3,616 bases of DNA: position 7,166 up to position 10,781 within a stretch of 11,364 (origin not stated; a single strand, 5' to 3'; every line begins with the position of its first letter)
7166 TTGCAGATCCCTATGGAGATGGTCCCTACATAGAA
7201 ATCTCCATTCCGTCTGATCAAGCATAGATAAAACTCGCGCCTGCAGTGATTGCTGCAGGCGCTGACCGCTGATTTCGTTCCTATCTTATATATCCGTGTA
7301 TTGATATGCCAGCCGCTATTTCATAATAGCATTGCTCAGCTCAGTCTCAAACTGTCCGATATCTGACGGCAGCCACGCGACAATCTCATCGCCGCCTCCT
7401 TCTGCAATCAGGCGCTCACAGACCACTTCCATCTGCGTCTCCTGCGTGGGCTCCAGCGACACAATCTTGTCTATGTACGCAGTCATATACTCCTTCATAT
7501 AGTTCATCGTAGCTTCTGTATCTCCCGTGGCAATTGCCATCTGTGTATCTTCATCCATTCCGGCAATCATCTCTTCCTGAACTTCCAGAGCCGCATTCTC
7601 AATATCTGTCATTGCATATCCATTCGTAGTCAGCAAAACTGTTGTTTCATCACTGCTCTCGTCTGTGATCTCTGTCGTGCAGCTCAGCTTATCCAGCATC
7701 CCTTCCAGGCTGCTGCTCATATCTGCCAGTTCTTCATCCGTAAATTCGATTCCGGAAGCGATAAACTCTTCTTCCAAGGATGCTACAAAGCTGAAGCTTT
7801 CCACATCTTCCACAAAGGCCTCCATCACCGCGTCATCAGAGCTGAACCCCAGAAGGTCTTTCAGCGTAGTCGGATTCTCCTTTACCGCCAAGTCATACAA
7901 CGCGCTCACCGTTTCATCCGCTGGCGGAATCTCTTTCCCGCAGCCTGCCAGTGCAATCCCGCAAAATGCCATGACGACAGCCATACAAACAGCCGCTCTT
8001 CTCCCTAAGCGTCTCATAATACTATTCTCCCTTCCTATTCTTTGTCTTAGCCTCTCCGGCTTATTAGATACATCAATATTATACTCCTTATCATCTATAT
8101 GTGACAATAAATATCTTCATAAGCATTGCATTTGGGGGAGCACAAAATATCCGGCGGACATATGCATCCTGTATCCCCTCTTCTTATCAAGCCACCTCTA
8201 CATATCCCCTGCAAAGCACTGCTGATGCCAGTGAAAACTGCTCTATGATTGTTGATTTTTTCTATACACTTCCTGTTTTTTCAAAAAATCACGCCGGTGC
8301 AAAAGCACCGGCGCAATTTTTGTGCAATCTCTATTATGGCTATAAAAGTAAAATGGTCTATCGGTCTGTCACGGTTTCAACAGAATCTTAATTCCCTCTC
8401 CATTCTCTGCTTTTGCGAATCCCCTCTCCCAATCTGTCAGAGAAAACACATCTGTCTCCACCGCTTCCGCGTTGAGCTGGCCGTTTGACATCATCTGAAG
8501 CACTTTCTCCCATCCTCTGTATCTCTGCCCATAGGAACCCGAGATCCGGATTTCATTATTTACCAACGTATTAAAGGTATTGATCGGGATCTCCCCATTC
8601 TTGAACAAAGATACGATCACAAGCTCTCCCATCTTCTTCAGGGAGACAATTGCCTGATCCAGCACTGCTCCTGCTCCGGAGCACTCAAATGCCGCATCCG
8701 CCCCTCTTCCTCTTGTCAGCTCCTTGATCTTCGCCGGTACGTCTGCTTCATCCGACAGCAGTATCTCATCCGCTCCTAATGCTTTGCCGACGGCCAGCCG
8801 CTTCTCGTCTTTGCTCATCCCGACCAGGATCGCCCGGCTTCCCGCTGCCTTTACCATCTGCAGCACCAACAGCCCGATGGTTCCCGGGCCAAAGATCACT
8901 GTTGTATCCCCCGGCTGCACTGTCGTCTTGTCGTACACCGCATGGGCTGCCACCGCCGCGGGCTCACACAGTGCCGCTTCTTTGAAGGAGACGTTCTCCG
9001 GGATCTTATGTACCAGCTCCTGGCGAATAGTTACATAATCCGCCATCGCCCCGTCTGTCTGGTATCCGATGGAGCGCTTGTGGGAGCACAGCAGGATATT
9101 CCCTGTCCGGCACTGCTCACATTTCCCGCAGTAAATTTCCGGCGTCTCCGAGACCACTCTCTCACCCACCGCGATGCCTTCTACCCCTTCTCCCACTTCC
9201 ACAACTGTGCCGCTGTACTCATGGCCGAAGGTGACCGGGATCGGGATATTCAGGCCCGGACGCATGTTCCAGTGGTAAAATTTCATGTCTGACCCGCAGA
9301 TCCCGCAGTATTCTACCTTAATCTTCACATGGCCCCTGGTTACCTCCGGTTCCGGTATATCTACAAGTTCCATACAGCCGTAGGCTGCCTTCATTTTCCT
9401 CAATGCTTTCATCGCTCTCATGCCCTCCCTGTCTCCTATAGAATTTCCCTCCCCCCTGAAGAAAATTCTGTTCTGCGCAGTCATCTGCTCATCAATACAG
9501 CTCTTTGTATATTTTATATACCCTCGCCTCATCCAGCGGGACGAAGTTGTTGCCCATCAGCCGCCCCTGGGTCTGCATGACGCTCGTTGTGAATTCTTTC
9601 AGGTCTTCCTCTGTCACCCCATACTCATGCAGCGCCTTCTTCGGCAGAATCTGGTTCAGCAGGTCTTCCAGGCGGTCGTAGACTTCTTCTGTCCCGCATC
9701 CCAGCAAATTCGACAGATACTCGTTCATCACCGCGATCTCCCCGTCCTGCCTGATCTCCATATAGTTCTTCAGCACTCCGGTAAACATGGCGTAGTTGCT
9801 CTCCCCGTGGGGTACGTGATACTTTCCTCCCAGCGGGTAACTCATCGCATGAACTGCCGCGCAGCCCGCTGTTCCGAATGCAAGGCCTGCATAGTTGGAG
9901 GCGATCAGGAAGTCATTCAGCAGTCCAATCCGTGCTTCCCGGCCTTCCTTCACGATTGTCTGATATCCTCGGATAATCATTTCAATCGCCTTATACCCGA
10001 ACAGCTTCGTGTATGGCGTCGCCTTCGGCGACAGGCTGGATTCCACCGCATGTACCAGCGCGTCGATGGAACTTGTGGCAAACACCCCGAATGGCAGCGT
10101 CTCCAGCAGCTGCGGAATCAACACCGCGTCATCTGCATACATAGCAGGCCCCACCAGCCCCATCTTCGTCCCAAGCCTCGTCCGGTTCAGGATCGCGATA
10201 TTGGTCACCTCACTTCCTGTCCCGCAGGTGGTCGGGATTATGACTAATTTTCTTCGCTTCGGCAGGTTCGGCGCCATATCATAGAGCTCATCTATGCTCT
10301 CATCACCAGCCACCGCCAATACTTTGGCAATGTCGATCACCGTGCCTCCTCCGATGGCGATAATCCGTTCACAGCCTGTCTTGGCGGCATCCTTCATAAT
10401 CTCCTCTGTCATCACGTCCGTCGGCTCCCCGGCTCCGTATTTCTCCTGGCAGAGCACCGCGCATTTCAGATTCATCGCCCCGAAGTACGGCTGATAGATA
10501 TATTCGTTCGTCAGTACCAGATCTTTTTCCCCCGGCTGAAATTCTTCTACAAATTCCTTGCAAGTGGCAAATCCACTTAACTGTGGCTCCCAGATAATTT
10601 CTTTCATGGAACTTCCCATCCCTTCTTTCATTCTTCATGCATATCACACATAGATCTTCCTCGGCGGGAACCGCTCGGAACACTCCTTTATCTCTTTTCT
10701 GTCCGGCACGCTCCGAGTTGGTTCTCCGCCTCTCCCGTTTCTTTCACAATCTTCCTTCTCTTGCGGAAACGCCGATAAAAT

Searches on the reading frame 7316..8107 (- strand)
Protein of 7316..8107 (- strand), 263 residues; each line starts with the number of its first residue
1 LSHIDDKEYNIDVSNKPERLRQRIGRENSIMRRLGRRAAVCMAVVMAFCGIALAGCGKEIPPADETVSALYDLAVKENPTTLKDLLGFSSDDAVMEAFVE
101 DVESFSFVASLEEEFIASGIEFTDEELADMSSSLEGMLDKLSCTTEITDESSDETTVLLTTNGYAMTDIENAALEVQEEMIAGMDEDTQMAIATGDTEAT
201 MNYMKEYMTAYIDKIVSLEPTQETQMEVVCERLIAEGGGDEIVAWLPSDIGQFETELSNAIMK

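Call 4: search_protein_families(library=pfam, proteins=[window:7316-8107:-], max_evalue=0.01)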
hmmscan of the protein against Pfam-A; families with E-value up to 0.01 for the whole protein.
window:7316-8107:- (263 aa): 1 family
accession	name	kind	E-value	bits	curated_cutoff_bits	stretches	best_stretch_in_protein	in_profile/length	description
PF17118.11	DUF5105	-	0.0011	19.2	30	1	96-217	40-153/189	Domain of unknown function (DUF5105)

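Call 6: search_protein_families(library=ncbifam, proteins=[window:7316-8107:-], max_evalue=0.01)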
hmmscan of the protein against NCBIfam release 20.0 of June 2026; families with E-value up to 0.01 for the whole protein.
window:7316-8107:- (263 aa): 0 families

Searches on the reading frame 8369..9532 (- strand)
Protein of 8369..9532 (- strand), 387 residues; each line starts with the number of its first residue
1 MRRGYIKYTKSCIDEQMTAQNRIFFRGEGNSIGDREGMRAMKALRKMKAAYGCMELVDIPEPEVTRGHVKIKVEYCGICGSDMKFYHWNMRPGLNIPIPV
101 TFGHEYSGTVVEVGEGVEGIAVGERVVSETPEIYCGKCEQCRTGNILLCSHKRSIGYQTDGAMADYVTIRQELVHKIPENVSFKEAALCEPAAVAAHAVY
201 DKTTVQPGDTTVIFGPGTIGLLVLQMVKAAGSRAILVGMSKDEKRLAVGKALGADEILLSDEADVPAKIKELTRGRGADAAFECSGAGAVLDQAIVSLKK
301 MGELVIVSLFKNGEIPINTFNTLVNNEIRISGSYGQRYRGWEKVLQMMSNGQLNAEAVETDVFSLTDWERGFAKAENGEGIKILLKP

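Call 4: search_protein_families(library=pfam, proteins=[window:8369-9532:-], max_evalue=0.01)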
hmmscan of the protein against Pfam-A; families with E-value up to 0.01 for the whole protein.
window:8369-9532:- (387 aa): 4 families
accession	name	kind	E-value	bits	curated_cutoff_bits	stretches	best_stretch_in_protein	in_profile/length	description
PF08240.17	ADH_N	-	3.6e-28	98.3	23.5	1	66-179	2-104/104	Alcohol dehydrogenase GroES-like domain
PF00107.32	ADH_zinc_N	-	1.4e-26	93.4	31.8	1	219-349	2-128/129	Zinc-binding dehydrogenase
PF16912.11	Glu_dehyd_C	-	2.4e-07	30.9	34.9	1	194-376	12-202/211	Glucose dehydrogenase C-terminus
PF13602.12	ADH_zinc_N_2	-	0.00085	20.7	27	1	252-379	1-127/134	Zinc-binding dehydrogenase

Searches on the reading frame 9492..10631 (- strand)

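Call 4: search_protein_families(library=pfam, proteins=[window:9492-10631:-], max_evalue=0.01)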
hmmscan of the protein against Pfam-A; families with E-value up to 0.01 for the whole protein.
window:9492-10631:- (379 aa): 3 families
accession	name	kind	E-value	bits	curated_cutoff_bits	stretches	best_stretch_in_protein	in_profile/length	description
PF25137.1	ADH_Fe_C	-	1.1e-42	146.4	27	1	185-379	2-194/194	Fe-containing alcohol dehydrogenase family, C-terminal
PF00465.25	Fe-ADH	-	6e-26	91.5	31.3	1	65-172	60-167/168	Iron-containing alcohol dehydrogenase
PF13685.12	Fe-ADH_2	-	6.7e-05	23.4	28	1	73-107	61-95/149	Iron-containing alcohol dehydrogenase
